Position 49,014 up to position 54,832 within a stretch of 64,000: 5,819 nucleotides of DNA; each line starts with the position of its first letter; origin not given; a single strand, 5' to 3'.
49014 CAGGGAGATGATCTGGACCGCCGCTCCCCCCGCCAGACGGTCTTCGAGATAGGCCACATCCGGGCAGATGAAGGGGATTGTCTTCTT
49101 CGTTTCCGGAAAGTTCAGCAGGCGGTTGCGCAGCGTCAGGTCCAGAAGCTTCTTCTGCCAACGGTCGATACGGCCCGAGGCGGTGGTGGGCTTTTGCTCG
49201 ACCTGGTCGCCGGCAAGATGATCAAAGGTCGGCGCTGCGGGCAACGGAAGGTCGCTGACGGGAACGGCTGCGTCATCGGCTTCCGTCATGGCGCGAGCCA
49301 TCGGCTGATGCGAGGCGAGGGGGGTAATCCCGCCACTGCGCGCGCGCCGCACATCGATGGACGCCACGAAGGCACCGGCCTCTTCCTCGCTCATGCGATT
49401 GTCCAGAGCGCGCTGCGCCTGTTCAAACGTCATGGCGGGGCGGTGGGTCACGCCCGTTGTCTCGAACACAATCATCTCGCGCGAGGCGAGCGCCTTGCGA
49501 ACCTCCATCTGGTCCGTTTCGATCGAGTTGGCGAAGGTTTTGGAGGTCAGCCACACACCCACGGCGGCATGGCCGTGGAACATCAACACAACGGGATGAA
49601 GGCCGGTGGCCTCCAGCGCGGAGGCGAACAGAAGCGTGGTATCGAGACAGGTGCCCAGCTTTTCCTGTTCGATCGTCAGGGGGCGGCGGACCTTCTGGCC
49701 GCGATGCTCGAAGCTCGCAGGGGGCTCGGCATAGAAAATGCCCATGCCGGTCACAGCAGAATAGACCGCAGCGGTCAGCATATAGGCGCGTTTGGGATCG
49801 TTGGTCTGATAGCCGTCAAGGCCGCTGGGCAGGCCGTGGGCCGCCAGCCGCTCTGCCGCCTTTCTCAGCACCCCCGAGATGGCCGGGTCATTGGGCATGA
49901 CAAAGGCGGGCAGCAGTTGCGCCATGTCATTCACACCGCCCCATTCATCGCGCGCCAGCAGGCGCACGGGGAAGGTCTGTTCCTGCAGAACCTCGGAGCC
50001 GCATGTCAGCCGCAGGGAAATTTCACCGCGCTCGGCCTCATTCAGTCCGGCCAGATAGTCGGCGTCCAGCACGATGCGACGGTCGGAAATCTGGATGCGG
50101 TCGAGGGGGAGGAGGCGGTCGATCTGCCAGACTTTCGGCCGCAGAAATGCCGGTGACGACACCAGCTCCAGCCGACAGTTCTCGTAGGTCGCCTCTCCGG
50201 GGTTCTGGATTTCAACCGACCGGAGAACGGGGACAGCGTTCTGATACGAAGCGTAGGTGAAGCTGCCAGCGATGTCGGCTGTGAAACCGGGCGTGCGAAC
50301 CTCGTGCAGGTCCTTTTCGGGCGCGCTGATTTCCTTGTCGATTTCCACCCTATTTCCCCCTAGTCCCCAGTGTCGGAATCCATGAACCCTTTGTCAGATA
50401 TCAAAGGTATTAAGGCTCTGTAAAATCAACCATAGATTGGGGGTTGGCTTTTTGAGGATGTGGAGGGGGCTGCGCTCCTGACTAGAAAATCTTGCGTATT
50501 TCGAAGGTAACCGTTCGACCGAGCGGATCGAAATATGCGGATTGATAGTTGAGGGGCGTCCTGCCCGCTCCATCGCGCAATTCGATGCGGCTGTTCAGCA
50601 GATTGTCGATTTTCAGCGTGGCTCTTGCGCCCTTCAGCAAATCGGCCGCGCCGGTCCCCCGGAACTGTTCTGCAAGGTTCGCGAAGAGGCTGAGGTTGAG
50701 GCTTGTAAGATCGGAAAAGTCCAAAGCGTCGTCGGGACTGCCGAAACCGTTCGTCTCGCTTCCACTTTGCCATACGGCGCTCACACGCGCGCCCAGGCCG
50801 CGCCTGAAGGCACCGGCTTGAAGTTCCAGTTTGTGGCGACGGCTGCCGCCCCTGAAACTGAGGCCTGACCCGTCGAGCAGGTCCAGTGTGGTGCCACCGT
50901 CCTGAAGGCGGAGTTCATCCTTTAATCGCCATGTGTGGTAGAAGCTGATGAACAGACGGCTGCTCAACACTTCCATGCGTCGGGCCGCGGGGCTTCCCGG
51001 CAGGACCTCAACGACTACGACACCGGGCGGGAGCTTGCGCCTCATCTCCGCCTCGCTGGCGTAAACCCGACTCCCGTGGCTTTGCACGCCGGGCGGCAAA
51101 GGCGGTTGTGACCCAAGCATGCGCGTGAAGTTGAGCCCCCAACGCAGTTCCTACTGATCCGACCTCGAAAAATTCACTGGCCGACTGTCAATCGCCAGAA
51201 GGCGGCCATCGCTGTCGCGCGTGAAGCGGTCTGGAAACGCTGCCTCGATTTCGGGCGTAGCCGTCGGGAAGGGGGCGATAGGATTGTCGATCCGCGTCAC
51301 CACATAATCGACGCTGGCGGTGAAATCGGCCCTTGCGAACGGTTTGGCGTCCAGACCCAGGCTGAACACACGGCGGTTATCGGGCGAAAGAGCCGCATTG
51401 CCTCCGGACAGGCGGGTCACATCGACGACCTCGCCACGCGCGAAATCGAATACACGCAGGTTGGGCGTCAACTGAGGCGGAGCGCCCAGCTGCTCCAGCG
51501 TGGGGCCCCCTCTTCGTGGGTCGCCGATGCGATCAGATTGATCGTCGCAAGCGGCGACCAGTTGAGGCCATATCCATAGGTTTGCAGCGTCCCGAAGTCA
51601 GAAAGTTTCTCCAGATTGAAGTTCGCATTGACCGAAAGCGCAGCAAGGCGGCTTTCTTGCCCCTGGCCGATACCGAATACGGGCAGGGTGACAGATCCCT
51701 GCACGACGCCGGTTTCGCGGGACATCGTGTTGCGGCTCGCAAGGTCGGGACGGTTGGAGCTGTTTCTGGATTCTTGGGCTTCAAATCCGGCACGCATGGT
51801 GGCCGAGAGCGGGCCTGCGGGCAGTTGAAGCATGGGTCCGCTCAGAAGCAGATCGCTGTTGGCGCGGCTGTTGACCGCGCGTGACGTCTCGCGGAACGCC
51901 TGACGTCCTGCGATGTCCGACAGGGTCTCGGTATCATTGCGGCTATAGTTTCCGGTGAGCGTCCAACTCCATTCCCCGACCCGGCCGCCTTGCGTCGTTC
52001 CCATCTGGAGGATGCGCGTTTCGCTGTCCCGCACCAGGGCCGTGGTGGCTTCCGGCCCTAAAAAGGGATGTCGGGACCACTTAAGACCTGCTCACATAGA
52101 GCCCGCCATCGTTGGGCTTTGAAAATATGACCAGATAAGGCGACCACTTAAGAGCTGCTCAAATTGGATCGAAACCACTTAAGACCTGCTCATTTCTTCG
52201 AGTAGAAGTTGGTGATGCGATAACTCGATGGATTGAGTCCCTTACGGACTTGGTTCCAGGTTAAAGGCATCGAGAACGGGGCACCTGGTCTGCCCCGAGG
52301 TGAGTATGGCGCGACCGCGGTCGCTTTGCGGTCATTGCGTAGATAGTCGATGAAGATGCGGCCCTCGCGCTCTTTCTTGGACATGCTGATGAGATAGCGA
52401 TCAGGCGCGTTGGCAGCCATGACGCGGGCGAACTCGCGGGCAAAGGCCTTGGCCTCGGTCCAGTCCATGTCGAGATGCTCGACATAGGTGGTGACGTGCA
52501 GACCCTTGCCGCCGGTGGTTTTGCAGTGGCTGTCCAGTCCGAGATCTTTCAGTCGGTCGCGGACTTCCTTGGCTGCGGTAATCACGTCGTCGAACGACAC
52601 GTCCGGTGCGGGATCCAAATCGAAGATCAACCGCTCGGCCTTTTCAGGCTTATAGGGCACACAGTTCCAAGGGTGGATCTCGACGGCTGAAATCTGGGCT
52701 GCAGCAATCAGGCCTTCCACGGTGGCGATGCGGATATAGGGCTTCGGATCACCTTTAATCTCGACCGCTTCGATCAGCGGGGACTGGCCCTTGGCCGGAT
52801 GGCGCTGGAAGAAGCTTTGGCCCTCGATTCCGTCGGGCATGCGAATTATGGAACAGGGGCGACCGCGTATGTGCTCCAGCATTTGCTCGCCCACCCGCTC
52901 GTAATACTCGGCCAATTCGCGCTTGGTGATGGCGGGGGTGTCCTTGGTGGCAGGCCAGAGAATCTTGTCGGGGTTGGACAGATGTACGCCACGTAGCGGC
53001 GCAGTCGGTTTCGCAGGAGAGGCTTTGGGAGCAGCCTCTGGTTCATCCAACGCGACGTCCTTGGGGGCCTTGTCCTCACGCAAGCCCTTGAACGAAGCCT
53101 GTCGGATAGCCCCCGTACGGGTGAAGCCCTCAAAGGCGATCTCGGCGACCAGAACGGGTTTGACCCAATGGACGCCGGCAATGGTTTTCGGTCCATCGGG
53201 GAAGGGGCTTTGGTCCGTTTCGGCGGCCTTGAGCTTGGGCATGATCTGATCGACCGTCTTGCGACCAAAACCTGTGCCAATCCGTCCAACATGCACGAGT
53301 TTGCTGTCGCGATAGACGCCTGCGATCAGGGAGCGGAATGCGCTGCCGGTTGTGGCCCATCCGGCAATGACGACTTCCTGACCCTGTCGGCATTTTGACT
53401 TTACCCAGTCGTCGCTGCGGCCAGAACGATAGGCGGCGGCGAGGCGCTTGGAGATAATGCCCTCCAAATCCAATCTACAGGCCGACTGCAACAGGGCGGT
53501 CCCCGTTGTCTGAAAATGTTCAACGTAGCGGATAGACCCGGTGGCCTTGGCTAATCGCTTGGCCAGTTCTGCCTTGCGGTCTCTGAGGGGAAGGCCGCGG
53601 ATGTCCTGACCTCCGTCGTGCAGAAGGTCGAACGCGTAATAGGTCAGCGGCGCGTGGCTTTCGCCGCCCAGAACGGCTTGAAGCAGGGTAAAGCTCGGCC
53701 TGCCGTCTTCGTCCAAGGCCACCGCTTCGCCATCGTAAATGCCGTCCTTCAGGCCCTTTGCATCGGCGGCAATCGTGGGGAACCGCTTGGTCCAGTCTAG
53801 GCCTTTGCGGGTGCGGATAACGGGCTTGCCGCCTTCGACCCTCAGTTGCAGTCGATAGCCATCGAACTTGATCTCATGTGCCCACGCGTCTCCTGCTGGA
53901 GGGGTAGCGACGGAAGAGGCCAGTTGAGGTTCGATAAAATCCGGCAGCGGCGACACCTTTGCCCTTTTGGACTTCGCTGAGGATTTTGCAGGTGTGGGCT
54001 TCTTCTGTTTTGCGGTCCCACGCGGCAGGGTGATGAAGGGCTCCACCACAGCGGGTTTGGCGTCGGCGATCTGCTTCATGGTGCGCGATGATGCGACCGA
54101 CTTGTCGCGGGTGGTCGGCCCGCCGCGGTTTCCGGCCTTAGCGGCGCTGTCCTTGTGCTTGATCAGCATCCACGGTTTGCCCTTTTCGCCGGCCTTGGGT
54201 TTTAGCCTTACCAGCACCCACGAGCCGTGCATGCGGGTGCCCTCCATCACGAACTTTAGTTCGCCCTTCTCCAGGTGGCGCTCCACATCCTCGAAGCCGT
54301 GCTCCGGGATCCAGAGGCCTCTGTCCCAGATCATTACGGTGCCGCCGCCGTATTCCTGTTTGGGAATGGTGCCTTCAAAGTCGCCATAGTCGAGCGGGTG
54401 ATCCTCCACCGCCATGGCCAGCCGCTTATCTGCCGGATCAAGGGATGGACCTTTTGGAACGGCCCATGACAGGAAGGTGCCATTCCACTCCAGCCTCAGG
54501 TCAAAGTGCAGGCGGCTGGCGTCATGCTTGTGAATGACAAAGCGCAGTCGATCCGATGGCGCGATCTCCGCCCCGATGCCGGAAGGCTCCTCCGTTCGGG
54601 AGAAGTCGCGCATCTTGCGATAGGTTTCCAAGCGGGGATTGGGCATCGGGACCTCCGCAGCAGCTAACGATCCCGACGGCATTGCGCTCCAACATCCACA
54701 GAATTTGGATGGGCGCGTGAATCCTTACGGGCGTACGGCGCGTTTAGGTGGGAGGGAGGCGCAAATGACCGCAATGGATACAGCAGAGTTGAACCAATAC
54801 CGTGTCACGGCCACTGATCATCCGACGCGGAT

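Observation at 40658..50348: Tightly coupled three-gene operon: giant Hhe-like helicase-nuclease plus Mre11/SbcD-like plus Rad50/SbcC-like proteins (candidate defence or DNA-end-processing system)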

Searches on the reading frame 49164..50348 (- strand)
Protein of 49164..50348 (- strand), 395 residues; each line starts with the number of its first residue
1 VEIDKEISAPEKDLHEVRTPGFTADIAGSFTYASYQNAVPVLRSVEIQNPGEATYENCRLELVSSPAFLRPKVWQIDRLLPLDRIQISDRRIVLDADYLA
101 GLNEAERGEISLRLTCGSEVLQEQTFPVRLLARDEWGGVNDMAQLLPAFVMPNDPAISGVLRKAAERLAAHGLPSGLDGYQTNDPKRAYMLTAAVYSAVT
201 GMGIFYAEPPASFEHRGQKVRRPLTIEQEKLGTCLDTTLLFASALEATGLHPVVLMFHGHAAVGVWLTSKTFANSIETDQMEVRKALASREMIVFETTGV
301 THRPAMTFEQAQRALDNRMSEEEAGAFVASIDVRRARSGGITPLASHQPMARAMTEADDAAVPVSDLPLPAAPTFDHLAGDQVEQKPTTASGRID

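Call 69: predict_structure(alignment_id=A3)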
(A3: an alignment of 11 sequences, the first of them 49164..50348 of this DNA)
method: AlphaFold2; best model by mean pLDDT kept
length: 395 residues; sequences in the alignment: 11
mean_pLDDT: 65.2   pTM: 0.54
mean pLDDT of the five models: 65.2, 58.6, 57.3, 57.1, 53.1
residues with pLDDT >= 90: 23; 70-90: 155; 50-70: 115; < 50: 102
segments of 3 or more residues with pLDDT < 50: 1-16, 33-38, 132-145, 178-180, 209-217, 271-275, 338-365, 377-395
pLDDT, mean of each block of 10 residues (from residue 1): 42 54 79 48 85 87 86 88 82 67 66 90 84 41 51 73 81 61 69 82 64 45 71 77 79 73 72 52 67 72 61 67 61 60 37 36 53 51 42 40
secondary structure, 60 per line:
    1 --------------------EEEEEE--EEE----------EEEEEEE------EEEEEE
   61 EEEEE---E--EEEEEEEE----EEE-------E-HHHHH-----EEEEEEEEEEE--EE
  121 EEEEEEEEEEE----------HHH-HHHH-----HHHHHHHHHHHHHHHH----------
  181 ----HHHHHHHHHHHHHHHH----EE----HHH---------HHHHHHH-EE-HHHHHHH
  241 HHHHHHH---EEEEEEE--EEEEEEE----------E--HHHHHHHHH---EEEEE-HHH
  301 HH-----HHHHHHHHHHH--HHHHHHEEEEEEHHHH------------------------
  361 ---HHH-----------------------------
elements in order: E21-26 E29-31 E42-48 E55-65 E72-79 E84-86 H96-100 E106-116 E119-131 H146-149 H155-170 H185-200 H223-229 H234-247 E251-257 E260-266 H280-288 E292-296 H298-302 H308-318 H321-326 E327-332 H333-336

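Call 72: fold_search(model_id=the predicted structure, library=pdb)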
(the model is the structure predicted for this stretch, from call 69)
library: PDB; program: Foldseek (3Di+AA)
matches with E <= 10: 1458; with E <= 0.001: 7
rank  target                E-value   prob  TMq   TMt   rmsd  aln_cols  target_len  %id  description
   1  8csw                  4.4e-04  1.00  0.22  0.13   3.0       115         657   14  Local refinement of protein 4.2 in Class 2 of erythrocyte ankyrin-1 complex (released 2022-07-20)
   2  3ly6_A                4.9e-04  1.00  0.21  0.13   3.8       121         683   15  Crystal structure of human transglutaminase 2 complex with adenosine 5' Triphosphate (released 2010-08-18)
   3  8oxv_A                5.2e-04  1.00  0.21  0.13   3.4       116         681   12  Transglutaminase 3 zymogen in complex with DH patient-derived Fab DH63-B02 (released 2023-10-18)
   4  6kzb_C                5.4e-04  1.00  0.20  0.13   3.4       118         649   15  Transglutaminase2 complexed with calcium (released 2020-12-09)
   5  8cs9_X                6.4e-04  1.00  0.22  0.13   3.0       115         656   14  Composite reconstruction of Class 1 of the erythrocyte ankyrin-1 complex (released 2022-07-20)
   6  8oxx_A                6.8e-04  0.95  0.22  0.19  20.5       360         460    8  Transglutaminase 3 in complex with inhibitor Z-don and DH patient-derived Fab DH63-B02 (released 2023-10-18)
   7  7uzs                  7.6e-04  1.00  0.22  0.13   3.0       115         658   14  Protein 4.2 (local refinement from consensus reconstruction of ankyrin complex classes) (released 2022-07-20)
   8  8rmx_D                1.2e-03  0.90  0.22  0.19  20.4       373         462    8  Transglutaminase 3 in complex with DH patient-derived Fab DH63-A02 (released 2025-03-12)
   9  6a8p_A                1.3e-03  1.00  0.20  0.12   3.4       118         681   14  Transglutaminase 2 mutant G224V in complex with GTP (released 2018-09-26)
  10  1kv3_A                1.3e-03  1.00  0.20  0.13   3.7       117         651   14  HUMAN TISSUE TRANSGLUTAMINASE IN GDP BOUND FORM (released 2002-03-13)
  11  8tr9                  1.3e-03  1.00  0.19  0.12   4.1       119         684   15  Cryo-EM structure of transglutaminase 2 bound to GDP (released 2024-07-31)
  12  6kzb_A                1.3e-03  1.00  0.19  0.12   4.1       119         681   15  Transglutaminase2 complexed with calcium (released 2020-12-09)
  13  9bc3_A                1.6e-03  0.85  0.21  0.19  20.1       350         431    9  Transglutaminase 2 - Alternate state (released 2024-07-03)
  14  8rmy_D                1.7e-03  0.90  0.22  0.19  20.6       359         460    8  Transglutaminase 3 in complex with inhibitor Z-don and DH patient-derived Fab DH63-A02 (released 2025-03-12)
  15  6a8p_C                1.8e-03  1.00  0.20  0.12   3.5       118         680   15  Transglutaminase 2 mutant G224V in complex with GTP (released 2018-09-26)
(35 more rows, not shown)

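Call 73: search_protein_families(library=pfam, alignment_id=A2, max_evalue=10)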
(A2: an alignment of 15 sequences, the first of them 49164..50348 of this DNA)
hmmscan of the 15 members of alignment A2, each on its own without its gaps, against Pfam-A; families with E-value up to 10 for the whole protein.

A. member 1, window:49164-50348:- (395 aa): 4 families
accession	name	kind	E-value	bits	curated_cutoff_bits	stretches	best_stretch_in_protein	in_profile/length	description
PF19698.5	DUF6197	-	0.011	16.5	24.6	1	154-212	3-52/111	Family of unknown function (DUF6197)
PF18280.6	Ant-IIb_sub-bd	-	0.059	14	27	1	140-182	29-70/104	Nucleotidyltransferase, substrate binding domain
PF04186.18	FxsA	-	0.22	12.1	25.2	1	239-285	12-58/109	FxsA cytoplasmic membrane protein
PF04473.18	DUF553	-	0.29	11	20.5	1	216-265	46-102/140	Transglutaminase-like domain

B. families by the number of members that match (of 15 scanned): 11 families
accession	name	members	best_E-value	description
PF19698.5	DUF6197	11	0.00072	Family of unknown function (DUF6197)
PF04473.18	DUF553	7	0.025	Transglutaminase-like domain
PF18280.6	Ant-IIb_sub-bd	3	0.018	Nucleotidyltransferase, substrate binding domain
PF12249.13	AftA_C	3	0.16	Arabinofuranosyltransferase A C terminal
PF04186.18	FxsA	2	0.098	FxsA cytoplasmic membrane protein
PF13195.11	DUF4011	1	0.057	Protein of unknown function (DUF4011)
PF14377.11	UBM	1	0.062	Ubiquitin binding region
PF20957.2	GxGYxYP_N_2nd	1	0.063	GxGYxYP_N second domain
PF20960.2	Bag6_BAGS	1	0.19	Bag6, BAG-similar domain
PF00392.27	GntR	1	0.25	Bacterial regulatory proteins, gntR family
PF24008.1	DUF7322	1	0.79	Domain of unknown function (DUF7322)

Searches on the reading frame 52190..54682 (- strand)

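Call 29: search_protein_families(library=pfam, proteins=[window:52190-54682:-], max_evalue=0.001)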
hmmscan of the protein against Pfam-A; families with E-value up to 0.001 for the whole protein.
window:52190-54682:- (830 aa): 4 families
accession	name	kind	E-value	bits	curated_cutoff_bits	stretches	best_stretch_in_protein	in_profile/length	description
PF21686.3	LigD_Prim-Pol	-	5.6e-85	285.4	27.4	1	586-826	1-243/254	LigD, primase-polymerase domain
PF13298.12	LigD_N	-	4.2e-43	146.3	31.1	1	51-159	1-107/107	DNA Ligase D 3'-phosphoesterase domain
PF04679.21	DNA_ligase_A_C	-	3.1e-25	88.9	27.5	1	446-538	2-94/94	ATP dependent DNA ligase C terminal region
PF01068.26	DNA_ligase_A_M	-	9.7e-21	74.8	26.2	1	264-430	19-204/204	ATP dependent DNA ligase domain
